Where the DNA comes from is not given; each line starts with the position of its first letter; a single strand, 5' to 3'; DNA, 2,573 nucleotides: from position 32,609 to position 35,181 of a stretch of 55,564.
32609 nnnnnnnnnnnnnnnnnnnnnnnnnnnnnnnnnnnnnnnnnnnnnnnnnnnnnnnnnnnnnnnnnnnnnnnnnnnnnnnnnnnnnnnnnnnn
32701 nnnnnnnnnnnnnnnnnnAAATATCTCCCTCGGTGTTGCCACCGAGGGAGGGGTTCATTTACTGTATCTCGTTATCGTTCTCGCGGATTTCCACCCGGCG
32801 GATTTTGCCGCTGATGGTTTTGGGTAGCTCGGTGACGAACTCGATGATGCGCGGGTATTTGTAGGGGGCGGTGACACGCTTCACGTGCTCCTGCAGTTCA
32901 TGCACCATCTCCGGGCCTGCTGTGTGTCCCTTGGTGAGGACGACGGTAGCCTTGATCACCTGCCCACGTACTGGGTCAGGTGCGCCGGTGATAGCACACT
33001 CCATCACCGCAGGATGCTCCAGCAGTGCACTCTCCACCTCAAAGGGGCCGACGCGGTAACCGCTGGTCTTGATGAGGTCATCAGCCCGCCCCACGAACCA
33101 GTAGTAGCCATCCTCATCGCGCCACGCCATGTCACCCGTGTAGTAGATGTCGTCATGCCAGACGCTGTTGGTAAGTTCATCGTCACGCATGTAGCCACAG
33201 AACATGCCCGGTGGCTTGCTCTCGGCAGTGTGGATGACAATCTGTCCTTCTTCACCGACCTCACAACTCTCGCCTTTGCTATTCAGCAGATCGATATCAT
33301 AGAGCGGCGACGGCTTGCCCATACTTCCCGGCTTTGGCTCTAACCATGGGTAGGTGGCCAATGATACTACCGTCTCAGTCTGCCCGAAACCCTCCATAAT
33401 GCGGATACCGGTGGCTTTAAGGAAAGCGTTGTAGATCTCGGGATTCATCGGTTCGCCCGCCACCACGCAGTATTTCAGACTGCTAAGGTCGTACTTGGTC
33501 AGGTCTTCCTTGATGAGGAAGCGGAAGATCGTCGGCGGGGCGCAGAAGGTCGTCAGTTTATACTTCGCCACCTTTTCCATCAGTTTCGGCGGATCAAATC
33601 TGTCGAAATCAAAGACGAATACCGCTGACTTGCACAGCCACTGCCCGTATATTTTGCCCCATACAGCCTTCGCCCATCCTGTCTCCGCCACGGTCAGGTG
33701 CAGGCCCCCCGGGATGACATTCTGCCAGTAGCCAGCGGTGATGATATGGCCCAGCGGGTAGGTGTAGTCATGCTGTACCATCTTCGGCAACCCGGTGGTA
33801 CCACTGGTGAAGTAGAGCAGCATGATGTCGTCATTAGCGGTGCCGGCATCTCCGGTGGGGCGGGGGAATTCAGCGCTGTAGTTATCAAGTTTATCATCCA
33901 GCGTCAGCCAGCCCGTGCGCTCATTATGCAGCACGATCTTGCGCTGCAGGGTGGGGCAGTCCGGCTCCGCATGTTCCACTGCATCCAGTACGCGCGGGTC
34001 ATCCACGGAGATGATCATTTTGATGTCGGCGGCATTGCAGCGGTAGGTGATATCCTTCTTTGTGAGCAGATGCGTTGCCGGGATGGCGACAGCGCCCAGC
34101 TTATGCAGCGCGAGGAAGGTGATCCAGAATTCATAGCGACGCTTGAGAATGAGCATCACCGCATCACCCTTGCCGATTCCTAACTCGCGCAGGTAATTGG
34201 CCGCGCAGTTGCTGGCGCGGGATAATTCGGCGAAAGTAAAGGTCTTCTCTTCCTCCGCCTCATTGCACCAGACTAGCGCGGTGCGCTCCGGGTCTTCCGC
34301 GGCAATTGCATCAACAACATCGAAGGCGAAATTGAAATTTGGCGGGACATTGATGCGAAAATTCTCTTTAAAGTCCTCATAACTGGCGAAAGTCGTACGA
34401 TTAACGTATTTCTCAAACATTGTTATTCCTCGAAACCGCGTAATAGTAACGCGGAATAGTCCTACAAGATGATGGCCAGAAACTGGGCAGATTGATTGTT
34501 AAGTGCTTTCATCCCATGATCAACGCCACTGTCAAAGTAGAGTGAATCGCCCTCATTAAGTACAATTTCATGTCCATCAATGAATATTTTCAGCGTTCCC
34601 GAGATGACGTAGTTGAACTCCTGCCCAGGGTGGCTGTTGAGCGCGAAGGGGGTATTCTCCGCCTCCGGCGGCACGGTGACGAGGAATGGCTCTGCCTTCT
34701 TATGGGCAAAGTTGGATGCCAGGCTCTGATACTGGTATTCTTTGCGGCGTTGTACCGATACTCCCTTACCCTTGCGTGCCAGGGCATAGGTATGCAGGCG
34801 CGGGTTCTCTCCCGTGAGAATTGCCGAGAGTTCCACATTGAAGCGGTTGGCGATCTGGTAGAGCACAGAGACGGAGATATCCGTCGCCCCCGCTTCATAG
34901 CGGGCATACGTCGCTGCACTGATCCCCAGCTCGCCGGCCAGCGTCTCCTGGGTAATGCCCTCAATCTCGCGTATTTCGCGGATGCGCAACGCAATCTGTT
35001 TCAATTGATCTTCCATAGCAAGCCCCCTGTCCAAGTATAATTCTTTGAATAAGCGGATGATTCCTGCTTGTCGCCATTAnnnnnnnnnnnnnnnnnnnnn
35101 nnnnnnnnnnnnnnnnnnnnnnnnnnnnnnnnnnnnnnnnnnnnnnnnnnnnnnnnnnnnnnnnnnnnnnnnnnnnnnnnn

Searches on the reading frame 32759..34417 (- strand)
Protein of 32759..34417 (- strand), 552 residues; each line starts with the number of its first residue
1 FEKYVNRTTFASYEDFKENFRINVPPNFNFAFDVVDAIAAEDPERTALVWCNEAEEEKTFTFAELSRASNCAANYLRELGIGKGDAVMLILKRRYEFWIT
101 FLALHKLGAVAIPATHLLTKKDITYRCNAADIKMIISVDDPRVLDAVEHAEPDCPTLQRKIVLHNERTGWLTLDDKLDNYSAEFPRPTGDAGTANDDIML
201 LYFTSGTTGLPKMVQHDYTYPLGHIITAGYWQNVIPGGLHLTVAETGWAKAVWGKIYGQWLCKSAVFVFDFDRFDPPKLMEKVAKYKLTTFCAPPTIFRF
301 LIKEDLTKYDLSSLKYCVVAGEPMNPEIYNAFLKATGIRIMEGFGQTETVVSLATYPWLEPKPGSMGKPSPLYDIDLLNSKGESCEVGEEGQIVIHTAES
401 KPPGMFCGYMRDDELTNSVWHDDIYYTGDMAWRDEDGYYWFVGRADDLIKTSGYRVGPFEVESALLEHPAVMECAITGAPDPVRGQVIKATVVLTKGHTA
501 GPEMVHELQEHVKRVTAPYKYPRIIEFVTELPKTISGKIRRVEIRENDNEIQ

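Call 12: search_protein_families(library=pfam, proteins=[window:32759-34417:-], max_evalue=0.001)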
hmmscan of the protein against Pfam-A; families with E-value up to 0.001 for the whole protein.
window:32759-34417:- (552 aa): 2 families
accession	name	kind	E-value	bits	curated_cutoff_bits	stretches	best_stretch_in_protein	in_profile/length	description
PF00501.34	AMP-binding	-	7.7e-67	226.2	29.9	1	38-398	4-377/384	AMP-binding enzyme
PF13193.12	AMP-binding_C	-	4.6e-23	82.4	24.5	1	460-538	1-76/76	AMP-binding enzyme C-terminal domain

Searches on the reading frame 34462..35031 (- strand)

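Call 12: search_protein_families(library=pfam, proteins=[window:34462-35031:-], max_evalue=0.001)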
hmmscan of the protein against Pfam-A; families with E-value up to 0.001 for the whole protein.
window:34462-35031:- (189 aa): 7 families
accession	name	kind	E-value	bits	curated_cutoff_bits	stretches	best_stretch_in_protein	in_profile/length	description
PF07883.17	Cupin_2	-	1.2e-16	60.6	27.2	1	117-187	2-69/70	Cupin domain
PF01381.28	HTH_3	-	8e-14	51.9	23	1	17-69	1-53/55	Helix-turn-helix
PF12844.13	HTH_19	-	6.4e-13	48.8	30.2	1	16-76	3-63/64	Helix-turn-helix domain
PF13560.12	HTH_31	-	5.4e-09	36.7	27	1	13-66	2-56/64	Helix-turn-helix domain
PF13443.12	HTH_26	-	0.00022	21.8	22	1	16-72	1-58/63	Cro/C1-type HTH DNA-binding domain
PF02311.25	AraC_binding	-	0.00022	21.4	21.1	1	129-184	16-71/135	AraC-like ligand binding domain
PF05899.18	Cupin_3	-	0.00076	19.6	23.5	0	134-170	24-60/74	EutQ-like cupin domain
